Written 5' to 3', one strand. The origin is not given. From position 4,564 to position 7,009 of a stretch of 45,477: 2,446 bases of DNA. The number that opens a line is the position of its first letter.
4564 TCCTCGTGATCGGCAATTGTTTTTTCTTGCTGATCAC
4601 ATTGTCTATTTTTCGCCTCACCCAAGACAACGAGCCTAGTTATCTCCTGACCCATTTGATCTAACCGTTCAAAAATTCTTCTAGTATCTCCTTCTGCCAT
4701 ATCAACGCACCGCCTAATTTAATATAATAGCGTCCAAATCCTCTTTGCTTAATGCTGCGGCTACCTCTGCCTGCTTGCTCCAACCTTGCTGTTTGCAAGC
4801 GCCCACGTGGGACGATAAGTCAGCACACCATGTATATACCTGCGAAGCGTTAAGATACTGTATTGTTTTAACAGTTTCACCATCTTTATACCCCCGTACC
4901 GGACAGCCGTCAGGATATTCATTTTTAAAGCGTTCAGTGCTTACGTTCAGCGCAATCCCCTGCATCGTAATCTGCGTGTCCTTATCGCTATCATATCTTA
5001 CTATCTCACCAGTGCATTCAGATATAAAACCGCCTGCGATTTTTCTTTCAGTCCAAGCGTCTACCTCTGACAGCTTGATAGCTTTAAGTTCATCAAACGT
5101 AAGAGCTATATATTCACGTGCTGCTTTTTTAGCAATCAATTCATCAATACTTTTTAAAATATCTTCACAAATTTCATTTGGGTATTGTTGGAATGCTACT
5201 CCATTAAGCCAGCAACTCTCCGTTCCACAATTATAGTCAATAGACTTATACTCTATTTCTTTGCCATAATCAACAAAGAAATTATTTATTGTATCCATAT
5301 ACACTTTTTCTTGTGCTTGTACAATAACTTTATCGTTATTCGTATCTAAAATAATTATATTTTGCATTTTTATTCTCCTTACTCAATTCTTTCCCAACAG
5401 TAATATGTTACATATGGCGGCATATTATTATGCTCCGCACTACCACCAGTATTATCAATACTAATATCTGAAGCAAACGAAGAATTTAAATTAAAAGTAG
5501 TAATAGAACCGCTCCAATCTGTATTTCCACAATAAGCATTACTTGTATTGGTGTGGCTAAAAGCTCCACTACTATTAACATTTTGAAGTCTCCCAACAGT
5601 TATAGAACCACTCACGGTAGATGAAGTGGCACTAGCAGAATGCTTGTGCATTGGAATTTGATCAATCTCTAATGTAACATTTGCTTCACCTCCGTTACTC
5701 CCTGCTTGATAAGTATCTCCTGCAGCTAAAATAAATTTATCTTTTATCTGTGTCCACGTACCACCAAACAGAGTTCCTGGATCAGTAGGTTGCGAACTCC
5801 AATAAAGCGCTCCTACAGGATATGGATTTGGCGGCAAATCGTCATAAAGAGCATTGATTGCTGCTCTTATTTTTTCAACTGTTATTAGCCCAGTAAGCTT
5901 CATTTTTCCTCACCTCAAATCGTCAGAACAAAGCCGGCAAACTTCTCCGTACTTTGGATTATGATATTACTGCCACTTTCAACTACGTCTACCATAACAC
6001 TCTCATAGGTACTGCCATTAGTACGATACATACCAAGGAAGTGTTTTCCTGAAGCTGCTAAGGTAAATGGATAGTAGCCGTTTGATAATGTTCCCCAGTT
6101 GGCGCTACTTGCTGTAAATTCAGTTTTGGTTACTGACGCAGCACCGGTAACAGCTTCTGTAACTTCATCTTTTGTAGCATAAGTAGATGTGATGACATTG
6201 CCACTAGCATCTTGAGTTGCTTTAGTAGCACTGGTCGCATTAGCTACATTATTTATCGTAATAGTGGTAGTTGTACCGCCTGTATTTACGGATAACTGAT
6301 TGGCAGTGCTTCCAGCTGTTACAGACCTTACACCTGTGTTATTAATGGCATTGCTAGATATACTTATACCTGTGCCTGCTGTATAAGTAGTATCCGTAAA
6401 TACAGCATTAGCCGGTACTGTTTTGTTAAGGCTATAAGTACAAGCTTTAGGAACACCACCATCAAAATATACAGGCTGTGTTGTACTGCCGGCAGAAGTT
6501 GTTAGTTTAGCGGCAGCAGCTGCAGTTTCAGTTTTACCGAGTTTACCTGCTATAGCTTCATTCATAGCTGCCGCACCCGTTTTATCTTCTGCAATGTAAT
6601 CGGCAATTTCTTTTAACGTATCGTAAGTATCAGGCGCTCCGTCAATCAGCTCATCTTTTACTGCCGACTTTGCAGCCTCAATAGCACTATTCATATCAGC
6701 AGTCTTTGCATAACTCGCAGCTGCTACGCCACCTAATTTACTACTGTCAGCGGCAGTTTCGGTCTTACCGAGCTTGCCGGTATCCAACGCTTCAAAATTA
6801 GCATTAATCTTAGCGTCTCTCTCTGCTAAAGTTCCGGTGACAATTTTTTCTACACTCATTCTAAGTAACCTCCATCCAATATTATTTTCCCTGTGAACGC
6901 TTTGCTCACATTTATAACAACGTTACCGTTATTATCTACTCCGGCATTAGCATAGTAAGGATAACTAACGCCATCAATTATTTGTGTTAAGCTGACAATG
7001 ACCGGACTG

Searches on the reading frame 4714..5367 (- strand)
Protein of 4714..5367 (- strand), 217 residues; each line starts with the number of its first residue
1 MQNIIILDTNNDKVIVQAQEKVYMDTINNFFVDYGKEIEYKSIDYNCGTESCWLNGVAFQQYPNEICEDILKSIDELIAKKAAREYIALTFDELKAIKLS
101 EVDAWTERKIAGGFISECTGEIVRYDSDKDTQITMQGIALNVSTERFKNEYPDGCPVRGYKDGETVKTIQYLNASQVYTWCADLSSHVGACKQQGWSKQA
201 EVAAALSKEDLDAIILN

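Call 27: search_protein_families(library=phrogs, proteins=[window:4714-5367:-], max_evalue=0.00001)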
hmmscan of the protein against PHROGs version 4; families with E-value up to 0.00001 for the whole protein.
window:4714-5367:- (217 aa): 1 family
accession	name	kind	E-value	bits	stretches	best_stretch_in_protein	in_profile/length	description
phrog_1348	-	tail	9.8e-12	46.1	1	84-214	52-173/224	tail fiber protein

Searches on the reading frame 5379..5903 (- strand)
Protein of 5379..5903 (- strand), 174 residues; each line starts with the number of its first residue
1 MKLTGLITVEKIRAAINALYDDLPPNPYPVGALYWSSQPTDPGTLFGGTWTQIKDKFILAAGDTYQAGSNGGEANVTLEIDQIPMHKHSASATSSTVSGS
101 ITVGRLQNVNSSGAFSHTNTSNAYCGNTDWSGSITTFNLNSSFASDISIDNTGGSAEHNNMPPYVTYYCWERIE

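Call 27: search_protein_families(library=phrogs, proteins=[window:5379-5903:-], max_evalue=0.00001)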
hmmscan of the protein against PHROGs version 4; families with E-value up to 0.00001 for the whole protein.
window:5379-5903:- (174 aa): 7 families
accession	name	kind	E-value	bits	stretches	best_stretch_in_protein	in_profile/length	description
phrog_6465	-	tail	5.4e-19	69.9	1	23-173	114-280/281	tail protein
phrog_5717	-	tail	2.6e-18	66.7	1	16-173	991-1149/1150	tail protein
phrog_24267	-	unknown function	2e-15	58.2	1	28-127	144-248/266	-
phrog_8763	-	tail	4.9e-15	55.8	1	59-166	638-741/1024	tail protein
phrog_8469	-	tail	2.1e-14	54.6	1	52-167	159-295/303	tail fiber protein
phrog_2097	-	tail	1.5e-08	34.8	1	24-156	382-540/644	tail fiber protein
phrog_4277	-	tail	2.5e-07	30.3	1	26-146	588-707/780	tail fiber protein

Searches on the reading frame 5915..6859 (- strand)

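Call 27: search_protein_families(library=phrogs, proteins=[window:5915-6859:-], max_evalue=0.00001)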
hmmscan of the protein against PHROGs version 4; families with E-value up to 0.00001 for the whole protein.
window:5915-6859:- (314 aa): 4 families
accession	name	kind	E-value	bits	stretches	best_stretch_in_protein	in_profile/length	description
phrog_4757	-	unknown function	1.4e-10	42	1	22-258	62-291/359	-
phrog_2631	-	tail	1.2e-06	28.4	1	38-123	349-436/644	tail fiber protein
phrog_7032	-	tail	2.4e-06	26.9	1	38-291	254-509/866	tail fiber protein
phrog_18185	-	tail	2.7e-06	28.1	1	34-120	215-302/399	tail fiber protein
